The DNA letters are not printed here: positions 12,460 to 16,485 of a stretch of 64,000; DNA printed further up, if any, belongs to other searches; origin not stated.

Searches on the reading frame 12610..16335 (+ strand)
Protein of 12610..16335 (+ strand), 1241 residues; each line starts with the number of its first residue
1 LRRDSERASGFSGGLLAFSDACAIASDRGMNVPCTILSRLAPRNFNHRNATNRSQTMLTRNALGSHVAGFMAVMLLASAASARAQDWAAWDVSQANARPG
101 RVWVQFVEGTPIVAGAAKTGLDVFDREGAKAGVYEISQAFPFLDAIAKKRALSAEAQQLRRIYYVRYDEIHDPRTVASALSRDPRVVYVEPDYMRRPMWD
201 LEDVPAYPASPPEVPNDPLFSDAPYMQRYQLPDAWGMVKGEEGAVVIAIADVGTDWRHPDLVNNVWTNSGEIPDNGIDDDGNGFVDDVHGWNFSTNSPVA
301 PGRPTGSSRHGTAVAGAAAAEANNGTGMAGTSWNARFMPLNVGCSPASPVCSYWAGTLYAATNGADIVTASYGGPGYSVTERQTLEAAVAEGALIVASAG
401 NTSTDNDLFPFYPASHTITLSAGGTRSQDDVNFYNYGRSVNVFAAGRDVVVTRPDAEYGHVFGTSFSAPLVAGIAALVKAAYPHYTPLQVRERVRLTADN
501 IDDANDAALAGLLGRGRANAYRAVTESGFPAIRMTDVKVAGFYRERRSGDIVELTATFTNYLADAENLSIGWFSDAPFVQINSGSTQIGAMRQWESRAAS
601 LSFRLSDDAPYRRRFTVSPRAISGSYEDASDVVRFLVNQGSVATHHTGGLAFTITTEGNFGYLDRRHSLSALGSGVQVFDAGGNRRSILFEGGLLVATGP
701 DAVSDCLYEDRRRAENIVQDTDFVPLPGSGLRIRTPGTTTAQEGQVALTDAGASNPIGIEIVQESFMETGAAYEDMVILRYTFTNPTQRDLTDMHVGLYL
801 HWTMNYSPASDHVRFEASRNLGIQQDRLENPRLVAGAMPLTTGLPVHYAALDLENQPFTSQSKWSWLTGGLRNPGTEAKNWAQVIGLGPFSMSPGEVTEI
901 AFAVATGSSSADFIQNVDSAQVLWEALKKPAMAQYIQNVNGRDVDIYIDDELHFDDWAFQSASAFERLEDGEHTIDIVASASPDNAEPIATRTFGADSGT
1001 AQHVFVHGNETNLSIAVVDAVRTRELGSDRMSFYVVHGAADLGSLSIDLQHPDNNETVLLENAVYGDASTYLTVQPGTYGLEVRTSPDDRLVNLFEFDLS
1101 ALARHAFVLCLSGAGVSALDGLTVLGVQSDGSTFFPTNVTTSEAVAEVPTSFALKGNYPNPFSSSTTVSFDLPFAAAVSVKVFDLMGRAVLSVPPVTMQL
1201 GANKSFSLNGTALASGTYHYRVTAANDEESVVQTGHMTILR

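Call 8: search_protein_families(library=padloc, proteins=[window:12610-16335:+], max_evalue=0.01)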
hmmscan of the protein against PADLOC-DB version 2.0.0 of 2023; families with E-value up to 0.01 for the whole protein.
window:12610-16335:+ (1241 aa): 2 families
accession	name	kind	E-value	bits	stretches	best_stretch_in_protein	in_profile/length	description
PDLC03014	subtilase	-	7.1e-14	50.1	1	242-493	171-370/391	-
PDLC02197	IetS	-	0.0076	12.6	0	449-480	481-512/749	-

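Call 102: search_protein_families(library=pfam, proteins=[window:12610-16332:+], max_evalue=0.001)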
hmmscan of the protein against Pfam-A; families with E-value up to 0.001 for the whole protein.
window:12610-16332:+ (1241 aa): 4 families
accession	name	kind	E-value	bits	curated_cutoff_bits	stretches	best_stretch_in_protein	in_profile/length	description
PF00082.27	Peptidase_S8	-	1.1e-35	123.8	21.8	1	244-514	3-286/288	Subtilase family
PF14344.12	DUF4397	-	1.6e-15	58.1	30.6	1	942-1047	13-118/119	Domain of unknown function (DUF4397)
PF18962.6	Por_Secre_tail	-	1.3e-06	29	27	1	1158-1228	2-68/75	Secretion system C-terminal sorting domain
PF16361.10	Peptidase_S8_N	-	0.00086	20.2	30.5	0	110-199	18-104/142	N-terminal of Subtilase family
